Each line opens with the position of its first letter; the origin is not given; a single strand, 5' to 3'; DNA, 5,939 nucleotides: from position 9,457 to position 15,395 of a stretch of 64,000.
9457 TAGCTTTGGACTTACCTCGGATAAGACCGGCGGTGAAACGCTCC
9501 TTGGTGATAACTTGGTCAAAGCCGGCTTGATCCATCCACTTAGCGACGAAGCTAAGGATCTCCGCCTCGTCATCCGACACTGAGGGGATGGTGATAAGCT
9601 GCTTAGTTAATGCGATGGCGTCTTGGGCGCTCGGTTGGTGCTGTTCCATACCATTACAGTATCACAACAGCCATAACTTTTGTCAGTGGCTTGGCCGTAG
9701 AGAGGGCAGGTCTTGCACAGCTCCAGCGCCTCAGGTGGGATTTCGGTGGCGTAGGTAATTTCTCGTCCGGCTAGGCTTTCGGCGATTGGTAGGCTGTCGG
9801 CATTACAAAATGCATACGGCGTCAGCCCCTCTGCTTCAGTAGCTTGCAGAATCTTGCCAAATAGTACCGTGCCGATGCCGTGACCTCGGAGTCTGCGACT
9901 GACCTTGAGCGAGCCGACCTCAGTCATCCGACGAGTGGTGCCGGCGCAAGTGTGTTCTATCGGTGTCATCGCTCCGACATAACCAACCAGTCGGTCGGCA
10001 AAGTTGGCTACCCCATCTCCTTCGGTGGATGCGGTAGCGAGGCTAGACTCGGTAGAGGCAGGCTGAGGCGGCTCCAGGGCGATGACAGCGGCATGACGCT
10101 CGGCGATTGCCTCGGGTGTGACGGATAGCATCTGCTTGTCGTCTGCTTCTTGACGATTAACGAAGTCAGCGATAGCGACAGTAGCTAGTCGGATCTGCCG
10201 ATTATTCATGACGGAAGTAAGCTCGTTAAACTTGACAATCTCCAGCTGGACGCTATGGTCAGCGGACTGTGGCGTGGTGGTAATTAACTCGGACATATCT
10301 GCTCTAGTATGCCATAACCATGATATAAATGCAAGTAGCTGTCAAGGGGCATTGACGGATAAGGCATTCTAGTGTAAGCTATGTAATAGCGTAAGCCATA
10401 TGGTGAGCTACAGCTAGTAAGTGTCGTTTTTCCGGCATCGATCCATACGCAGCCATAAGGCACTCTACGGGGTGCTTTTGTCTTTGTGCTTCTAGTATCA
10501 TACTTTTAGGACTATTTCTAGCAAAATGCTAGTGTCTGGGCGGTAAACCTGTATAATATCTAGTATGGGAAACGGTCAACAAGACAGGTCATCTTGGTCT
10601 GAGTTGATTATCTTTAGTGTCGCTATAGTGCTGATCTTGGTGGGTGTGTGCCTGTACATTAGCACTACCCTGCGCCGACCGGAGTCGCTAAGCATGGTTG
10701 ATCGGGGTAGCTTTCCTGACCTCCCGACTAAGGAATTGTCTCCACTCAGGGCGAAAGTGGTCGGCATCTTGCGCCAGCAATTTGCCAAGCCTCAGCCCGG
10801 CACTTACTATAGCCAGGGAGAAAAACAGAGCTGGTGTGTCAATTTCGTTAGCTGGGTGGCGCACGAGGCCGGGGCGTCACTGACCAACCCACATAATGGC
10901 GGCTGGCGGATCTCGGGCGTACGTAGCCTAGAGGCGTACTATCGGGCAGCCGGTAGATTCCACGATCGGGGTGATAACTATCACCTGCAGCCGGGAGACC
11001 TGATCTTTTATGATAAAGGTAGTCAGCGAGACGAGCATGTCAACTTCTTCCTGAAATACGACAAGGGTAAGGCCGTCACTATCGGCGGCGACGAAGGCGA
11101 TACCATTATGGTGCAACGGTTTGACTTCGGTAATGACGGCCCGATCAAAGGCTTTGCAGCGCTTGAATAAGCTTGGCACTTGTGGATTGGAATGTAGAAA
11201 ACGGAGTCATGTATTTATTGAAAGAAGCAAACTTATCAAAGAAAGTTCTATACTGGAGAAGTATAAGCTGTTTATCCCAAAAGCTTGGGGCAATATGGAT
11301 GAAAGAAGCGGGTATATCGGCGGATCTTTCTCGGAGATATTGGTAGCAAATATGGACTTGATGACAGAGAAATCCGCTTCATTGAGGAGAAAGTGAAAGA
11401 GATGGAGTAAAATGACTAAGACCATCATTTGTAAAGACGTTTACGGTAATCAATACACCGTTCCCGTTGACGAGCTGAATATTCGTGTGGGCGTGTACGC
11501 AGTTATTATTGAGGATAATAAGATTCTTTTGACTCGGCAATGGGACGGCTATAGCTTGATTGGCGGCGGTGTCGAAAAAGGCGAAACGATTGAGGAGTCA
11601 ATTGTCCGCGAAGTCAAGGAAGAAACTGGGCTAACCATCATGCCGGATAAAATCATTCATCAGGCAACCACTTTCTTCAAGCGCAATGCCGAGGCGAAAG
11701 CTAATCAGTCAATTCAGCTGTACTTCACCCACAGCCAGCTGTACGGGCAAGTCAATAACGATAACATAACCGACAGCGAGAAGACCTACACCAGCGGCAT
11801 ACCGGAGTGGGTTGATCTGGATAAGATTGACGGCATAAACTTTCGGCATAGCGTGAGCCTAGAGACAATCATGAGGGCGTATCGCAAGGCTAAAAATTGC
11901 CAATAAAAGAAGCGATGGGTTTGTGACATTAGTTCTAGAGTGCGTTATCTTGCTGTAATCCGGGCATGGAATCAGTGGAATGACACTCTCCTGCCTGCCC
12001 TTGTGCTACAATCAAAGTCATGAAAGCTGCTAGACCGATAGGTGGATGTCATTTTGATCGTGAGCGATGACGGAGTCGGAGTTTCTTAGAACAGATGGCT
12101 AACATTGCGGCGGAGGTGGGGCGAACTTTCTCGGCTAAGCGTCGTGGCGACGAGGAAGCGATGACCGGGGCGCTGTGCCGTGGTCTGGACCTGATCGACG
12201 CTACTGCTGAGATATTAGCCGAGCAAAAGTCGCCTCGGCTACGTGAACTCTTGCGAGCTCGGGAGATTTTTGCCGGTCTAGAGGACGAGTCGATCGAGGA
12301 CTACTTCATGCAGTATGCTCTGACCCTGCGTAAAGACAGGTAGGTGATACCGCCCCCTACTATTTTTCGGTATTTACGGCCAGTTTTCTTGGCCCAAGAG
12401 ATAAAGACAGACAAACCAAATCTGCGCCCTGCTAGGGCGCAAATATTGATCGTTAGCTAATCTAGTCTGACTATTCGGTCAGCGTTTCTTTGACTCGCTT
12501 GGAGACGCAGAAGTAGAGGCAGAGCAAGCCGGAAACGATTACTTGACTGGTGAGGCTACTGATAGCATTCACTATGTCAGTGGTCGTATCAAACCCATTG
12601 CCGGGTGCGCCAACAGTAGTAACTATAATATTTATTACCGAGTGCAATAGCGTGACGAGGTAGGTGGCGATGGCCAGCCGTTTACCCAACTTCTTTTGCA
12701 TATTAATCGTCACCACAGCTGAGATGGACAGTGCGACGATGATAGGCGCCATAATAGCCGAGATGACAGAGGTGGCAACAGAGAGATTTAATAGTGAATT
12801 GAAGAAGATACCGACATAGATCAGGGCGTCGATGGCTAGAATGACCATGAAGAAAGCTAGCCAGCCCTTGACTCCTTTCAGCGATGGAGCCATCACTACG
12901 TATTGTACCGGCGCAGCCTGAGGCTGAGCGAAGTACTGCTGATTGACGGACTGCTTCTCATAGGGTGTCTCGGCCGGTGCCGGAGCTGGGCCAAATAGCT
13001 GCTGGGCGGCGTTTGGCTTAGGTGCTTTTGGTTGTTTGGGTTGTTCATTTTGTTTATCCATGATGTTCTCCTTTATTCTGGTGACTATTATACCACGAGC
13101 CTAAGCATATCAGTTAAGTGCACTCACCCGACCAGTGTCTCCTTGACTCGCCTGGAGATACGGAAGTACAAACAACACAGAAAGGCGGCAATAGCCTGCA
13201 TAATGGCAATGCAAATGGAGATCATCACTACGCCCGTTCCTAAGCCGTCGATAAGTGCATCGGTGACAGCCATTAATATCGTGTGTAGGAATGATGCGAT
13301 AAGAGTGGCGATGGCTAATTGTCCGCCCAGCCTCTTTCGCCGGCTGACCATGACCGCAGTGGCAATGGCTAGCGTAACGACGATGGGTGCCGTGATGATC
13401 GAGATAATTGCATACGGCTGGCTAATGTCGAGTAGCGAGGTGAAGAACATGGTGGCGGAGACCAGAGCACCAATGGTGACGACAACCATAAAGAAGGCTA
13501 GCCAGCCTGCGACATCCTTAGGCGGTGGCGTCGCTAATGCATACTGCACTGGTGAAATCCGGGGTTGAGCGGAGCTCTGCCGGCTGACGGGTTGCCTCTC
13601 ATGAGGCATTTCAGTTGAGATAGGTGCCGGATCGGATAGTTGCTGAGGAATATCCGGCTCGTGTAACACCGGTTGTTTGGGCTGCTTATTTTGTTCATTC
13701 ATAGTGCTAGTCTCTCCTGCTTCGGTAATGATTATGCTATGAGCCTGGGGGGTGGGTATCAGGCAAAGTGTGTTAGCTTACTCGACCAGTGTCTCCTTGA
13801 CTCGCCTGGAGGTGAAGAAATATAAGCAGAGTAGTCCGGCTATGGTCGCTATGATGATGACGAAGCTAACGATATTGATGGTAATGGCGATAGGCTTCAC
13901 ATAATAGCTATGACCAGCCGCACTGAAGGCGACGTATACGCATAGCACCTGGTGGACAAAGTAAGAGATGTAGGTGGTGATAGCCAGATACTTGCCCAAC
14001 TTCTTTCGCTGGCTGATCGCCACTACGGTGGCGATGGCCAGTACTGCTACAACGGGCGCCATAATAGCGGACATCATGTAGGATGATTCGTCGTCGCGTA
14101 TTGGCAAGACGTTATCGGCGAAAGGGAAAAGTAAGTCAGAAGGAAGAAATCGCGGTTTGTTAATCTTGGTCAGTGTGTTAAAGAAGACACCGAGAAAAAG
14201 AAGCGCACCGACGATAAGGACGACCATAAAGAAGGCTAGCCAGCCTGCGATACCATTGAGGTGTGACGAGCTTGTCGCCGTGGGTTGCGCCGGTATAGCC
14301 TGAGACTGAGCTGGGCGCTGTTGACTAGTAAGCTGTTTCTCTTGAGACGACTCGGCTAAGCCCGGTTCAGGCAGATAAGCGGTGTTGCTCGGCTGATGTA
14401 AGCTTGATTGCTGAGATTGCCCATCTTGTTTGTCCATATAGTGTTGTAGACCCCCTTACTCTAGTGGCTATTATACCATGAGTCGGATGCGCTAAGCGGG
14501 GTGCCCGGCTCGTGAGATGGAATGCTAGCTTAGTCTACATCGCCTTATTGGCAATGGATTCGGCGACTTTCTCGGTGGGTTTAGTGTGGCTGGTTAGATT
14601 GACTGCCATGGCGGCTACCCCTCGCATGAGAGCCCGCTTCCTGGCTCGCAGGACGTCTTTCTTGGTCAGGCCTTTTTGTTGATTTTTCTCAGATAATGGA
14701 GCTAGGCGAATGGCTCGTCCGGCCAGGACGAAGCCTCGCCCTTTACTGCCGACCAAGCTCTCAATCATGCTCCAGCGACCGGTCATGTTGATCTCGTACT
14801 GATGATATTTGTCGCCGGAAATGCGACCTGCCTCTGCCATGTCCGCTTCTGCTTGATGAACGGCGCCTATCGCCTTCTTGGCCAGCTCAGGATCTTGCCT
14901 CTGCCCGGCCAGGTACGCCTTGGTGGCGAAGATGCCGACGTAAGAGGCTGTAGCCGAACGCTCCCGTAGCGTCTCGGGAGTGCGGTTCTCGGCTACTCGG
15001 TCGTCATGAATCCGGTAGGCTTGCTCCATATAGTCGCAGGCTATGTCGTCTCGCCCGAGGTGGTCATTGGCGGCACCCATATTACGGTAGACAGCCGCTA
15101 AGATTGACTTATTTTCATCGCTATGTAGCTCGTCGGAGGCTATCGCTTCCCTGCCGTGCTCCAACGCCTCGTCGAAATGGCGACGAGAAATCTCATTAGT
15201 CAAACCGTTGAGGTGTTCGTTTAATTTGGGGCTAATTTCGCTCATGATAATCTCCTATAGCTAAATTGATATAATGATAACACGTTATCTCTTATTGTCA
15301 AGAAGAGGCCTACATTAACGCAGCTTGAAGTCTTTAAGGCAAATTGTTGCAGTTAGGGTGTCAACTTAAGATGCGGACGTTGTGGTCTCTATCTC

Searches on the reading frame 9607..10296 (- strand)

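Call 41: search_protein_families(library=pfam, proteins=[window:9607-10296:-])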
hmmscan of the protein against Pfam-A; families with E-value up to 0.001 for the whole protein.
window:9607-10296:- (229 aa): 1 family
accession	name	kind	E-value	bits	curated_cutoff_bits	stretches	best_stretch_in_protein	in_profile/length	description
PF00583.31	Acetyltransf_1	-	4.7e-05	24.1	20.7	1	95-167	36-103/116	Acetyltransferase (GNAT) family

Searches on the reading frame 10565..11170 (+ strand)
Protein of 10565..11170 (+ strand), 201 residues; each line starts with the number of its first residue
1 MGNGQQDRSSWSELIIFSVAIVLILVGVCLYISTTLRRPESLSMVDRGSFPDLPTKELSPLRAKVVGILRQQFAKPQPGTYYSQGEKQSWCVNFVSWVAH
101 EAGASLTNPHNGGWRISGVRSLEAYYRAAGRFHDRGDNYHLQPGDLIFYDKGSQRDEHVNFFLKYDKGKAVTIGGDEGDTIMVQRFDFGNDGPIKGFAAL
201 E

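Call 42: search_protein_families(library=pfam, proteins=[window:10565-11170:+])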
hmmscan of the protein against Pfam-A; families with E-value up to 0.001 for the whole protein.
window:10565-11170:+ (201 aa): 1 family
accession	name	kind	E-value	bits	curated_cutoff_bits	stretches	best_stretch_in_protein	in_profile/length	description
PF05257.22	CHAP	-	8.9e-08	33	26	1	85-173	3-78/81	CHAP domain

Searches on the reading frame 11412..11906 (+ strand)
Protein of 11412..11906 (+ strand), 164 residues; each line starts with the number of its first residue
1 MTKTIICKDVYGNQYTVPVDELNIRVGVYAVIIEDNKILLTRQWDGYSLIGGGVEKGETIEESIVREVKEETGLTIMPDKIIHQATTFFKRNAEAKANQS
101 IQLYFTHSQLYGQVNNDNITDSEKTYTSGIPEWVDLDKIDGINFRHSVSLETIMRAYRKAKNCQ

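Call 42: search_protein_families(library=pfam, proteins=[window:11412-11906:+])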
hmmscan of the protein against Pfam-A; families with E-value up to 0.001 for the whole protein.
window:11412-11906:+ (164 aa): 1 family
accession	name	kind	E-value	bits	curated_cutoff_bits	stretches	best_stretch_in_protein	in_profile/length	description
PF00293.34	NUDIX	-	1.5e-16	61.1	21.1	1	25-139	3-118/134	NUDIX domain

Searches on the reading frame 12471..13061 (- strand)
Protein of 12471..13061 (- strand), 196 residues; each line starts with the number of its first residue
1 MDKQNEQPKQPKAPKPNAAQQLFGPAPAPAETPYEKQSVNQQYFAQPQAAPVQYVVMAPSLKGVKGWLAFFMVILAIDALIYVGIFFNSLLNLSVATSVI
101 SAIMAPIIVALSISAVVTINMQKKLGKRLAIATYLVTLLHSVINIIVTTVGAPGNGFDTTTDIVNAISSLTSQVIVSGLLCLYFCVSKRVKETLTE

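Call 42: search_protein_families(library=pfam, proteins=[window:12471-13061:-])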
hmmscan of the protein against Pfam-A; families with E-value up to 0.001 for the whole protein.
window:12471-13061:- (196 aa): 1 family
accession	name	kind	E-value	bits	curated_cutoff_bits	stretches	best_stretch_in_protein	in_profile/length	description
PF10754.15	DUF2569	-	8.4e-07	30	26.5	1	62-193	2-141/143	Protein of unknown function (DUF2569)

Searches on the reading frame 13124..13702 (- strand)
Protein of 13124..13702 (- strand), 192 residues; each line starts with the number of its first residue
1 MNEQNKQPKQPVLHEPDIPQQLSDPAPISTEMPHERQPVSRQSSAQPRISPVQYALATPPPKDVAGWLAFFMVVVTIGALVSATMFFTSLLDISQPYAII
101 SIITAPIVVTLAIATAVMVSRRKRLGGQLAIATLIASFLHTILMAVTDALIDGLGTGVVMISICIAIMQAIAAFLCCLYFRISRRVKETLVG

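Call 42: search_protein_families(library=pfam, proteins=[window:13124-13702:-])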
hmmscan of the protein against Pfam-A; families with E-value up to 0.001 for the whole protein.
window:13124-13702:- (192 aa): 1 family
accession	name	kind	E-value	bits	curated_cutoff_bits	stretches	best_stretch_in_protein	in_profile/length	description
PF10754.15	DUF2569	-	7.1e-05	23.7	26.5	1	62-190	2-142/143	Protein of unknown function (DUF2569)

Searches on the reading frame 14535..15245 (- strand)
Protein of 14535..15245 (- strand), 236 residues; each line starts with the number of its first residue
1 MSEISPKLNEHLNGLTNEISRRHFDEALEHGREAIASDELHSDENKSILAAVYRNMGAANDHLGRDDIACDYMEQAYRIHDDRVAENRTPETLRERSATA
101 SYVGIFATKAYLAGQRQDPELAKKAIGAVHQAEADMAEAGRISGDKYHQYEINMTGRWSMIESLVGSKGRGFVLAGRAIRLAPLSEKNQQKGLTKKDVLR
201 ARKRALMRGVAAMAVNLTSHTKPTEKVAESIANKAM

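Call 13: search_protein_families(library=pfam, proteins=[window:14535-15245:-], max_evalue=0.01)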
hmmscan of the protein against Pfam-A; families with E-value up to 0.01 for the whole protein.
window:14535-15245:- (236 aa): 3 families
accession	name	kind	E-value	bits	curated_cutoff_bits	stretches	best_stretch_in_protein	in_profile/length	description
PF13424.12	TPR_12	-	0.0015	19.1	30.1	1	24-79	19-74/77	Tetratricopeptide repeat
PF12968.13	DUF3856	-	0.0032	17.9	27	1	22-89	69-139/143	Domain of Unknown Function (DUF3856)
PF07719.23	TPR_2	-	0.01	16.4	27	0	50-80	1-31/34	Tetratricopeptide repeat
